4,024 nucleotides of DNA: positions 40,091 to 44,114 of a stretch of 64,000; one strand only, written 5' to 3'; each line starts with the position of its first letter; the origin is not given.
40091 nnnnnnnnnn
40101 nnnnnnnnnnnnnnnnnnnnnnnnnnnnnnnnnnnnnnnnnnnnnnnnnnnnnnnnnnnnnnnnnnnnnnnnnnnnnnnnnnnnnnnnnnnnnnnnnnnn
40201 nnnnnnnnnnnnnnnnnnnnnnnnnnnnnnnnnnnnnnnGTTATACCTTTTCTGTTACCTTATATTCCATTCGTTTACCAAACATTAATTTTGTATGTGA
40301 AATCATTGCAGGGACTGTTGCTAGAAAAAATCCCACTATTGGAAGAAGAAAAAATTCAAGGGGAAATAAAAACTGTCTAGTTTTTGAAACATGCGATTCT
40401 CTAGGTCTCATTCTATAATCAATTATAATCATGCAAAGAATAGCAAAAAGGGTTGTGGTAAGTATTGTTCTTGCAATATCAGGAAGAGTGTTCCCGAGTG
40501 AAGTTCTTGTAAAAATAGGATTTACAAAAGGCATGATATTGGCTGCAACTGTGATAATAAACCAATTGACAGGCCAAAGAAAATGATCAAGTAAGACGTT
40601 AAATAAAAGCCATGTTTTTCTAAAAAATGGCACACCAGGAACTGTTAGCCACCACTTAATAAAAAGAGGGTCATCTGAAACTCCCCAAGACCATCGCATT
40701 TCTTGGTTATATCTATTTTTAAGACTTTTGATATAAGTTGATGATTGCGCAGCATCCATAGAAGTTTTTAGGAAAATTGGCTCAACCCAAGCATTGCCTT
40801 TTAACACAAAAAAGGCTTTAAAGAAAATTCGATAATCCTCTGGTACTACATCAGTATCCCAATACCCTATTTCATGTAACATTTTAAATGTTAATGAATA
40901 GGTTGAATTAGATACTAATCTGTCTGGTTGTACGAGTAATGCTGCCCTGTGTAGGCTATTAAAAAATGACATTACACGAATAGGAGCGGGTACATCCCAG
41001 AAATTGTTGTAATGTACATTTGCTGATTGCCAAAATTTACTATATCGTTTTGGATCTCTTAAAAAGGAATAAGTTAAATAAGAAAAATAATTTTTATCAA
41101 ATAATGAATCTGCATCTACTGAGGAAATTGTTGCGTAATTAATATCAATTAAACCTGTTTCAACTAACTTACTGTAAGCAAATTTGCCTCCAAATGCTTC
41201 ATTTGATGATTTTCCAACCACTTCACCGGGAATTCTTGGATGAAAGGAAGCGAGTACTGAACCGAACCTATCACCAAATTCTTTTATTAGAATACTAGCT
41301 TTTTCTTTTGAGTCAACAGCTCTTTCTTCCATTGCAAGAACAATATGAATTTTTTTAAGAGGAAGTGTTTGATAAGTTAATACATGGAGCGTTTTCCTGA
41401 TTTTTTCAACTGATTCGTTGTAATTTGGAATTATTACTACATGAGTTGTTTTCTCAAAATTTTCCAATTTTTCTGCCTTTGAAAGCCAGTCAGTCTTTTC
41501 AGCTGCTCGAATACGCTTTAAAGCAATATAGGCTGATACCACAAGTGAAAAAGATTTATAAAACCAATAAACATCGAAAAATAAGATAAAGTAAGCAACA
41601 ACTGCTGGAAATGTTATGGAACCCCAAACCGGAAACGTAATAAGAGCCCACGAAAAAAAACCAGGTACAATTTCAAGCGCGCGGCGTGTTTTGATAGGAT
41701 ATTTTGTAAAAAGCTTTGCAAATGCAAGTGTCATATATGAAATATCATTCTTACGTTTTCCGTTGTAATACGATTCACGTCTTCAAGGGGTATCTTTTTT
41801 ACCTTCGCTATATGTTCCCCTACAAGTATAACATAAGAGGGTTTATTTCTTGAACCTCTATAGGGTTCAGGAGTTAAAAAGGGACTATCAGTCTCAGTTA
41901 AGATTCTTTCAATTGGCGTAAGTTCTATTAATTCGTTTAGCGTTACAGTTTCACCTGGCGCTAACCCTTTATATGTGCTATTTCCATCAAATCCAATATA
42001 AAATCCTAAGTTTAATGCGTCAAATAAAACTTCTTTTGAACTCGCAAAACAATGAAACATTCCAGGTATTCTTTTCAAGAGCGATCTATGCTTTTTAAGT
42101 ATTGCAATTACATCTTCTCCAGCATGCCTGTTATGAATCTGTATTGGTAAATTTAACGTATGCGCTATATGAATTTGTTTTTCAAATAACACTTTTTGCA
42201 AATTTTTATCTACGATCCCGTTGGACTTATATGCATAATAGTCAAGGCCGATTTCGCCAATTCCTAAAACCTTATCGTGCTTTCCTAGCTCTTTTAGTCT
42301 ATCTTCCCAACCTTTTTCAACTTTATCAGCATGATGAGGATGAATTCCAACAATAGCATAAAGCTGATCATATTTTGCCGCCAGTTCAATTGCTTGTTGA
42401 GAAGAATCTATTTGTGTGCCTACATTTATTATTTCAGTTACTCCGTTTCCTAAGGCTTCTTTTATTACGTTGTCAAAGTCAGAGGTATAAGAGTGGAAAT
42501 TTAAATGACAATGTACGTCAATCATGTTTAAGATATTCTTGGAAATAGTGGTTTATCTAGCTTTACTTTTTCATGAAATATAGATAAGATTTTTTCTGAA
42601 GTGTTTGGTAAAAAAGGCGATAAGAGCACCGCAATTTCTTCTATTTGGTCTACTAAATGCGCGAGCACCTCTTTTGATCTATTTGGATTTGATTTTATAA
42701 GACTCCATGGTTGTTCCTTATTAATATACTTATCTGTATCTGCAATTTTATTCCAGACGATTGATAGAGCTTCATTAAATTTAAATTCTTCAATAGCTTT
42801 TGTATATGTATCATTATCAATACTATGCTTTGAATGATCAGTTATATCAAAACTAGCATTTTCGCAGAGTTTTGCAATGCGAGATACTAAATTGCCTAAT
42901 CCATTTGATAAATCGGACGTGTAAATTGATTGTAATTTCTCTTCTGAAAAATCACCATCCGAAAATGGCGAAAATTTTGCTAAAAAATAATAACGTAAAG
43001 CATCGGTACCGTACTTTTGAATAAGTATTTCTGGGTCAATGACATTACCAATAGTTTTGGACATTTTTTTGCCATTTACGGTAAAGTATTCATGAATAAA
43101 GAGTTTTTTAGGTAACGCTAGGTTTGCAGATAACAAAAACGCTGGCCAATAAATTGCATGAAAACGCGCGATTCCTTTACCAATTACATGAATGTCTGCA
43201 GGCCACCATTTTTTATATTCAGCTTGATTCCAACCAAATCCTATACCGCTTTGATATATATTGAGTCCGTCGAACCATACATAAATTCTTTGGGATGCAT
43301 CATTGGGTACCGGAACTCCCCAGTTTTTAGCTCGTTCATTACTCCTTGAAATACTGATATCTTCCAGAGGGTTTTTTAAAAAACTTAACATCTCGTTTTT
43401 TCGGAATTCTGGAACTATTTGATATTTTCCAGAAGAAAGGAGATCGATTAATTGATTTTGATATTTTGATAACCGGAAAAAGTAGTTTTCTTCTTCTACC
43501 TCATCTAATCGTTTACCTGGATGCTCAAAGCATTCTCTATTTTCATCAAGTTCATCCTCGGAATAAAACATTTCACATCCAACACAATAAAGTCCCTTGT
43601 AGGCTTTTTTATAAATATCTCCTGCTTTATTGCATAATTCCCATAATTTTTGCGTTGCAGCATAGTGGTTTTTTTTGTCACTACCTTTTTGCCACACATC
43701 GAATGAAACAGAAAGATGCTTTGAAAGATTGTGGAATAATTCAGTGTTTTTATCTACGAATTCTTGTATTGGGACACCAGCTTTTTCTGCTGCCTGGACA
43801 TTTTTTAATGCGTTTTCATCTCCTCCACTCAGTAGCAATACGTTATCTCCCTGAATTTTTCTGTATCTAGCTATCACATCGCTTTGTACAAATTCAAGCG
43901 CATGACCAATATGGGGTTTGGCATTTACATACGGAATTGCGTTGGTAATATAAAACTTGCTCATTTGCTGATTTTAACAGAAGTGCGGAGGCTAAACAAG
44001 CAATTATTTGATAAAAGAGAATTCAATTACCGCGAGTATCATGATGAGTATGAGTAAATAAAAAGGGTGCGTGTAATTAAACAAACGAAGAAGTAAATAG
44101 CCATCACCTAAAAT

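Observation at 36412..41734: Envelope glycan module: DPPR-synthase-like UbiA plus MraY/WecA-type transferase plus GT-C mannosyl/arabinosyl-transferase-like plus processive GT2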

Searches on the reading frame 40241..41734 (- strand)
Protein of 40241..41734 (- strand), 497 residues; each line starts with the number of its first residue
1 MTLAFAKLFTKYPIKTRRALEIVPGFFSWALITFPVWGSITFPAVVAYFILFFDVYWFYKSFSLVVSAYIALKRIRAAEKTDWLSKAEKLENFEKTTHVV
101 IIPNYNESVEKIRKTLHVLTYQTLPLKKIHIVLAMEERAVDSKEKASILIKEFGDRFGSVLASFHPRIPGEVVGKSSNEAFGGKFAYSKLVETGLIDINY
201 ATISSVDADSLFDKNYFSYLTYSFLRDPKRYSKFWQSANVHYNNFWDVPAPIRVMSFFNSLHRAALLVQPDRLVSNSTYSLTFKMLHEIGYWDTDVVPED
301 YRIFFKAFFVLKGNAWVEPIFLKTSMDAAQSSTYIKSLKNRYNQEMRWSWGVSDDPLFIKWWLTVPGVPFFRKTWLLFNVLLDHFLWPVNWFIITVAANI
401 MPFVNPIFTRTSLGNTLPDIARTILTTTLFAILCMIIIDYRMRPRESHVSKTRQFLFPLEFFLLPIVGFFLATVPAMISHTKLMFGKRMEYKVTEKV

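Call 4: search_protein_families(library=pfam, proteins=[window:40241-41734:-], max_evalue=0.01)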
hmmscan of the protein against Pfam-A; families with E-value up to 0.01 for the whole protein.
window:40241-41734:- (497 aa): 0 families

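Call 5: search_protein_families(library=ncbifam, proteins=[window:40241-41734:-], max_evalue=0.01)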
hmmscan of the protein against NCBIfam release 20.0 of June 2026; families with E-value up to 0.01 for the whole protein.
window:40241-41734:- (497 aa): 2 families
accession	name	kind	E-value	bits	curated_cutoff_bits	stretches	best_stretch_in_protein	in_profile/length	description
TIGR03937.1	PgaC_IcaA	equivalog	2.9e-07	29.8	422.3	1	72-478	21-392/407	poly-beta-1,6-N-acetyl-D-glucosamine synthase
NF003958.0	PRK05454.2-1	equivalog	0.0099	14.1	419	0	45-120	53-131/704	glucans biosynthesis glucosyltransferase MdoH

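Call 13: search_solved_structures(query=window:40241-41734:-, max_evalue=1, show_alignments=2)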
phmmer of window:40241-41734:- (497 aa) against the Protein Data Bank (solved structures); distinct sequences matched with E-value up to 1: 0.

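Call 29: find_homologous_proteins(query=window:40241-41734:-, max_evalue=0.00001)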
Query window:40241-41734:- (497 aa): 3760 proteins with E <= 0.00001 among 8000 candidates; the best 120 are listed.
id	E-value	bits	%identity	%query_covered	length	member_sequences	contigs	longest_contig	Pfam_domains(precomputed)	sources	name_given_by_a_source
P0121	0.0e+0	1128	100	100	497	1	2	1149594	-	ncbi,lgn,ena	-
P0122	3.0e-278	942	80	100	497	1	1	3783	-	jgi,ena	-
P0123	2.8e-244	830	71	99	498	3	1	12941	-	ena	-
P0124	5.1e-241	819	71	100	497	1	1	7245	PF13632.13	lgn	-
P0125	5.3e-241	819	71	100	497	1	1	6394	PF13632.13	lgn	-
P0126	6.5e-241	819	70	99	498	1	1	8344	-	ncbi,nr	ncbi:MAG: glycosyltransferase family 2 protein [Patescibacteria group bacterium]|nr:glycosyltransfer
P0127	1.0e-240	818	70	100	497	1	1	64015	-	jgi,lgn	-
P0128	2.5e-240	817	71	100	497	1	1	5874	PF13632.13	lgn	-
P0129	2.6e-240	817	70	100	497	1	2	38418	-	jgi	jgi:hypothetical protein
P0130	2.8e-240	817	70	100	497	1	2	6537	PF13632.13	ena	-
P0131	4.3e-240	816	70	100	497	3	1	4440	-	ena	-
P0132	1.1e-239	815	70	100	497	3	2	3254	-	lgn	-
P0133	2.8e-239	813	69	100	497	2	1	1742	-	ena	-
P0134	8.3e-239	812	69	100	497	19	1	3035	-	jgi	jgi:cellulose synthase/poly-beta-1,6-N-acetylglucosamine synthase-like glycosyltransferase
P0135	1.2e-238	811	69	100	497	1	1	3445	-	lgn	-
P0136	1.8e-238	811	70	100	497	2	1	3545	PF13632.13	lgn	-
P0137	2.0e-238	811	69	100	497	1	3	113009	PF13632.13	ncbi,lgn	-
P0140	2.1e-238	811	70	100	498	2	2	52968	PF13632.13,PF13641.13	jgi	jgi:cellulose synthase/poly-beta-1,6-N-acetylglucosamine synthase-like glycosyltransferase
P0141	2.4e-238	810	70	100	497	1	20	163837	PF13632.13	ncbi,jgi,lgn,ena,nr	ncbi:MAG: hypothetical protein A3F31_01220 [Candidatus Levybacteria bacterium RIFCSPHIGHO2_12_FULL_3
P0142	2.8e-238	810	70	100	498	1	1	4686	PF13632.13,PF13641.13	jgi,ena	-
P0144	1.3e-237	808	68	100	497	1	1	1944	PF13632.13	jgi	jgi:cellulose synthase/poly-beta-1,6-N-acetylglucosamine synthase-like glycosyltransferase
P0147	2.1e-237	807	69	100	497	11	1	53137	PF13632.13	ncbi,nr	ncbi:MAG: hypothetical protein A2171_01320 [Candidatus Levybacteria bacterium RBG_13_35_9]|nr:MAG: h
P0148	3.2e-237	807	69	100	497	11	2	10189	PF13632.13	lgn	-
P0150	4.9e-237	806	69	100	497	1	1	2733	PF13632.13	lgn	-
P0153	1.1e-236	805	69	100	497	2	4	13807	PF13632.13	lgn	-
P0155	1.9e-236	804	69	100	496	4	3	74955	PF13632.13,PF13641.13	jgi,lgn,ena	-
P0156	3.0e-236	803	69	100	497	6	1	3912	PF13632.13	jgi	jgi:cellulose synthase/poly-beta-1,6-N-acetylglucosamine synthase-like glycosyltransferase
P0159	4.1e-236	803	69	100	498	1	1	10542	PF13632.13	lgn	-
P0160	4.3e-236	803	69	100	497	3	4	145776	PF13632.13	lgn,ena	-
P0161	4.7e-236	803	68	100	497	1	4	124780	PF13632.13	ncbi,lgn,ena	-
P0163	5.3e-236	803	69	100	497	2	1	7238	PF13641.13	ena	-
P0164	6.9e-236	802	69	100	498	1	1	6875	PF13632.13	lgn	-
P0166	9.1e-236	802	69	100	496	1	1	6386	PF13632.13,PF13641.13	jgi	jgi:cellulose synthase/poly-beta-1,6-N-acetylglucosamine synthase-like glycosyltransferase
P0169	1.8e-235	801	69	100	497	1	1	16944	PF13632.13,PF13641.13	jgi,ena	-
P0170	2.0e-235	801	69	100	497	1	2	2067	PF13632.13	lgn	-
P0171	2.7e-235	800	70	99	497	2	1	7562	PF13632.13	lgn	-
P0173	3.0e-235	800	70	100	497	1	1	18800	PF13632.13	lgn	-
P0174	3.9e-235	800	68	100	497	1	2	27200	PF13632.13,PF13641.13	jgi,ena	jgi:cellulose synthase/poly-beta-1,6-N-acetylglucosamine synthase-like glycosyltransferase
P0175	4.0e-235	800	69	100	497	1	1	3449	PF13641.13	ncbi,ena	-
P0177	7.7e-235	799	69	100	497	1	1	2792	PF13632.13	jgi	-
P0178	7.8e-235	799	68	100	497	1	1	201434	PF13632.13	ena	-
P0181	1.2e-234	798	69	100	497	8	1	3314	PF13641.13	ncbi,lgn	-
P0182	1.3e-234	798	69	100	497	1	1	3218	PF13632.13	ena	-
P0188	1.0e-233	795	68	100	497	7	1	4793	PF13632.13,PF13641.13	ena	-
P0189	1.0e-233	795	69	100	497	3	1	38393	PF13632.13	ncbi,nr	ncbi:MAG: glycosyltransferase family 2 protein [Patescibacteria group bacterium]|nr:glycosyltransfer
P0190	1.2e-233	795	69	100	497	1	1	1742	PF13632.13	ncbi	-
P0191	1.3e-233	795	69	100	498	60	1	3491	PF13632.13,PF13641.13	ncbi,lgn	-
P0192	1.5e-233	795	68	100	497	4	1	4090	PF13632.13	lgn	-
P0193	2.0e-233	794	68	100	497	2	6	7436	PF13632.13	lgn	-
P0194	2.7e-233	794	69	100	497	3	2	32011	PF13632.13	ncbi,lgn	-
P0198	3.8e-233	793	68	100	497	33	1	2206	PF13632.13,PF13641.13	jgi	jgi:cellulose synthase/poly-beta-1,6-N-acetylglucosamine synthase-like glycosyltransferase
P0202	4.8e-233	793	70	100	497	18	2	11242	PF13632.13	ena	-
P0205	5.2e-233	793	68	100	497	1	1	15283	PF13632.13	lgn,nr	nr:glycosyltransferase family 2 protein [Candidatus Levybacteria bacterium]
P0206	5.4e-233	793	69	100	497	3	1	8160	PF13632.13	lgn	-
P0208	5.9e-233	793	69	100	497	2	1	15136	PF13632.13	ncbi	-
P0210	7.6e-233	792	70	100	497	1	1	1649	PF13641.13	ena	-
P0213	1.7e-232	791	69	100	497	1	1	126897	PF13632.13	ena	-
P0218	2.3e-232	791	66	100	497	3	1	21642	PF13632.13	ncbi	-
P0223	3.1e-232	790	68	100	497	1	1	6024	PF13632.13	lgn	-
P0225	3.7e-232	790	68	100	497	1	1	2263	PF13632.13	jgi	jgi:cellulose synthase/poly-beta-1,6-N-acetylglucosamine synthase-like glycosyltransferase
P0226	4.6e-232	790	67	100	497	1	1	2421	PF13632.13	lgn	-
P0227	5.2e-232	789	68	100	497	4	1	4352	PF13632.13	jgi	-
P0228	5.4e-232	789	68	100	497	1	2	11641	PF13632.13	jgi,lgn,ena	-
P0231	1.0e-231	788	68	100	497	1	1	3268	PF13632.13,PF13641.13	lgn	-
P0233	1.1e-231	788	67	100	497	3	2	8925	PF13632.13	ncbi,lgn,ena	-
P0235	1.3e-231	788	68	100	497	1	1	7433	PF13632.13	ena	-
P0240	2.1e-231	787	67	99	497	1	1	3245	PF13632.13,PF13641.13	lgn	-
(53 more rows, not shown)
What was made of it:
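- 40241..41734 (-): Membrane-embedded GT2 of the processive-synthase type, 497 aa; its membership of the pentose system is uncertain. Homologues carry PF13632/PF13641 (call 29).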

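Call 37: predict_structure(alignment_id=A1)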
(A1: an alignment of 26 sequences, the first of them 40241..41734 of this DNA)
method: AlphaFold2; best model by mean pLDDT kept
length: 497 residues; sequences in the alignment: 26
mean_pLDDT: 70.5   pTM: 0.75
mean pLDDT of the five models: 70.5, 65.5, 59.9, 58.4, 55.2
residues with pLDDT >= 90: 108; 70-90: 164; 50-70: 136; < 50: 89
segments of 3 or more residues with pLDDT < 50: 1-35, 295-299, 349-357, 385-408, 486-497
pLDDT, mean of each block of 10 residues (from residue 1): 38 39 44 48 56 60 72 86 97 96 87 90 96 89 93 96 84 74 92 95 84 90 95 83 75 73 73 70 89 53 75 86 74 77 60 44 69 71 48 41 48 59 60 67 60 71 59 58 44 30
secondary structure, 60 per line:
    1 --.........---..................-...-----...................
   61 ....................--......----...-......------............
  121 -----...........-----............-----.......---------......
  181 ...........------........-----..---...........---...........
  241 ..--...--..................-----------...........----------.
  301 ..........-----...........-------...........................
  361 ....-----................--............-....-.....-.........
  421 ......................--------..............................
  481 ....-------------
elements in order: H3-11 H15-32 H42-80 H83-88 E97-102 H109-120 E129-136 H142-153 E159-165 H175-191 E201-205 H216-226 E233-242 H250-267 E279-282 H283-289 H300-310 E316-326 H334-364 H370-385 H388-399 H401-404 H406-410 H412-442 H451-484
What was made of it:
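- On Processive membrane-embedded GT2 synthases: The model has pLDDT 70.5 overall and is weak in the TM parts (call 37).
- Closest known: Class I hyaluronan synthase / BcsA / PgaC-IcaA membrane-embedded GT2 synthases. Different: The model confidence of the TM part is low (call 37).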

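Call 40: fold_search(model_id=the predicted structure, library=pdb)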
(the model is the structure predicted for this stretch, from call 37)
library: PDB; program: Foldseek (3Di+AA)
matches with E <= 10: 506; with E <= 0.001: 51
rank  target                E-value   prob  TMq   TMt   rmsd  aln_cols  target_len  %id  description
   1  8sne_A                5.1e-08  1.00  0.47  0.48  14.7       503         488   12  Chlorella virus Hyaluronan Synthase bound to GlcA extended GlcNAc primer and UDP (released 2024-05-01)
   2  4hg6_A                1.6e-07  1.00  0.45  0.32  15.8       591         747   12  Structure of a cellulose synthase - cellulose translocation intermediate (released 2012-12-19)
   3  7sp8_A                1.6e-07  1.00  0.49  0.48  14.9       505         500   12  Chlorella virus Hyaluronan Synthase bound to UDP-GlcNAc (released 2022-04-06)
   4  5ej1_A                1.7e-07  1.00  0.48  0.35  14.3       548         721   14  Pre-translocation state of bacterial cellulose synthase (released 2016-03-30)
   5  7sp7_A                1.8e-07  1.00  0.48  0.48  16.4       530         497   12  Chlorella virus hyaluronan synthase inhibited by UDP (released 2022-04-06)
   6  8smm_A                1.9e-07  1.00  0.51  0.50  10.6       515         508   15  Xenopus laevis hyaluronan synthase 1 (released 2024-05-01)
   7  9yq2_A                2.9e-07  1.00  0.58  0.59   5.6       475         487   15  Chlorella virus hyaluronan synthase bound to DDM (released 2025-12-10)
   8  9b8v_E                3.7e-07  1.00  0.47  0.30  14.8       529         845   14  AlphaFold2 informed cryo-EM model of the E. coli cellulose synthase BcsAG3B6 complex (released 2025-02-19)
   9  9yq4_A                4.6e-07  1.00  0.56  0.57   6.4       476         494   13  Chlorella virus hyaluronan synthase bound to a proofreading UDP-GlcA (released 2025-12-10)
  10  9fnn_A                4.8e-07  1.00  0.49  0.33  14.6       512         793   14  Cryo-EM structure of the c-di-GMP-saturated 'crown'less Bcs macrocomplex for cellulose secretion in E. coli (released 2024-10-16)
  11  4p00_A                5.4e-07  1.00  0.45  0.33  15.4       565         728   13  Bacterial Cellulose Synthase in complex with cyclic-di-GMP and UDP (released 2014-04-09)
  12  9yq5_A                8.0e-07  1.00  0.56  0.56   6.5       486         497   15  Chlorella virus hyaluronan synthase bound to an inserted UDP-GlcA (released 2025-12-10)
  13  8snc_A                1.1e-06  1.00  0.48  0.48  16.2       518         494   13  Chlorella virus Hyaluronan Synthase bound to GlcA extended GlcNAc primer (released 2024-05-01)
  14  8smp_A                1.5e-06  1.00  0.51  0.48  14.0       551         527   12  Xenopus laevis hyaluronan synthase 1, UDP-bound, gating loop inserted state (released 2024-05-01)
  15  7sp9_A                1.5e-06  1.00  0.44  0.44  17.0       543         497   11  Chlorella virus Hyaluronan Synthase in the GlcNAc-primed channel-closed state (released 2022-04-06)
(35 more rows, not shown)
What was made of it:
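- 40241..41734 (-): The fold matches hyaluronan synthase and BcsA (calls 37, 40).
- On Processive membrane-embedded GT2 synthases: Foldseek matches CvHAS, XlHAS1 and BcsA at E 5e-8 to 1e-6, with TM-score up to 0.58 (call 40).
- Checked: The best fold matches are hyaluronan synthase and BcsA (call 40).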

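Call 48: search_dna_similar(query=window:40241-41734:-, collection=plasmids, mode=protein, max_evalue=0.00001, max_rows=15)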
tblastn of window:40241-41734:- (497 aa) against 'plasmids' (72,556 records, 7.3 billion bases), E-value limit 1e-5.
No match.
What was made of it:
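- Tried and rejected: The 497-aa GT2 has no Pfam hit, no PDB sequence hit and no homologue in the plasmid collection (calls 4, 13, 48).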

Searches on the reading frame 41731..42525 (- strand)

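Call 4: search_protein_families(library=pfam, proteins=[window:41731-42525:-], max_evalue=0.01)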
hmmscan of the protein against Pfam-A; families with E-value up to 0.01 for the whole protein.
window:41731-42525:- (264 aa): 1 family
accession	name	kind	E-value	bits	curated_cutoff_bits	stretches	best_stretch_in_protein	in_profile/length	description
PF01026.27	TatD_DNase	-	4.1e-77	259.4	27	1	2-263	1-253/253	TatD related DNase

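Call 5: search_protein_families(library=ncbifam, proteins=[window:41731-42525:-], max_evalue=0.01)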
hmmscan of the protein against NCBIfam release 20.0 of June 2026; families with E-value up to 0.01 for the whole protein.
window:41731-42525:- (264 aa): 5 families
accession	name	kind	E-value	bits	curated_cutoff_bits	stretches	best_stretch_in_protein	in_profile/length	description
TIGR00010.1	TIGR00010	subfamily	8.1e-79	264.6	206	1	1-264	1-253/253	YchF/TatD family DNA exonuclease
NF008075.0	PRK10812.1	equivalog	5.4e-49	166.8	438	1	1-264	3-256/265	metal-dependent hydrolase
NF007745.0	PRK10425.1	equivalog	8.8e-45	153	395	1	1-264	1-258/260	3'-5' ssDNA/RNA exonuclease TatD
NF008522.0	PRK11449.1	equivalog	2.8e-33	115.1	481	1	1-264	5-258/259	metal-dependent hydrolase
NF041926.1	QatD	equivalog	9.9e-23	80.5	230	1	3-260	1-238/239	Qat anti-phage system TatD family nuclease QatD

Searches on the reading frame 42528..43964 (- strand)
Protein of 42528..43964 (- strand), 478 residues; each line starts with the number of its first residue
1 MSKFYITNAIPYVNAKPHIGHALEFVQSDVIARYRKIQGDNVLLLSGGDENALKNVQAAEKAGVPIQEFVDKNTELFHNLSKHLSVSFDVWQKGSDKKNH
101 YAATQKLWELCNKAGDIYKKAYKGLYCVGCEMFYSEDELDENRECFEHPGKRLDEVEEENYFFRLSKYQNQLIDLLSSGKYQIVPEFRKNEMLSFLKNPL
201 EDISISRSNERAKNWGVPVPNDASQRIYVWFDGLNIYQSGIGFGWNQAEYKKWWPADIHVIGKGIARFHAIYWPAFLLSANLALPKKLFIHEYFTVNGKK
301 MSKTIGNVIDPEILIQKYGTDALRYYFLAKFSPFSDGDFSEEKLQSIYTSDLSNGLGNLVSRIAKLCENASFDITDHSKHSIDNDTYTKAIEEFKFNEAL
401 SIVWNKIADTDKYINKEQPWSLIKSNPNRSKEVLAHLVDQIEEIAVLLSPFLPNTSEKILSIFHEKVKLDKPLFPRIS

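Call 10: search_protein_families(library=pfam, proteins=[window:42528-43964:-], max_evalue=0.001)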
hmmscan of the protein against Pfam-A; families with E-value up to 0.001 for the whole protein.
window:42528-43964:- (478 aa): 5 families
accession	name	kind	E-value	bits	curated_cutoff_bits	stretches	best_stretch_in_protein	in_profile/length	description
PF09334.17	tRNA-synt_1g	-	3.7e-90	303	20.1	1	5-363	2-390/391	tRNA synthetases class I (M)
PF00133.28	tRNA-synt_1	-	1.9e-29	103.1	22.7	2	229-328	301-403/414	tRNA synthetases class I (I, L, M and V)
PF01406.26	tRNA-synt_1e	-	7.5e-11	42.4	27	1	287-346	239-298/301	tRNA synthetases class I (C) catalytic domain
PF08264.19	Anticodon_1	-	1e-07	32.4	25.1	1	386-462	14-92/148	Anticodon-binding domain of tRNA ligase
PF19303.5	Anticodon_3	-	5.1e-07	30.1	23.5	1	387-465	25-103/152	Anticodon binding domain of methionyl tRNA ligase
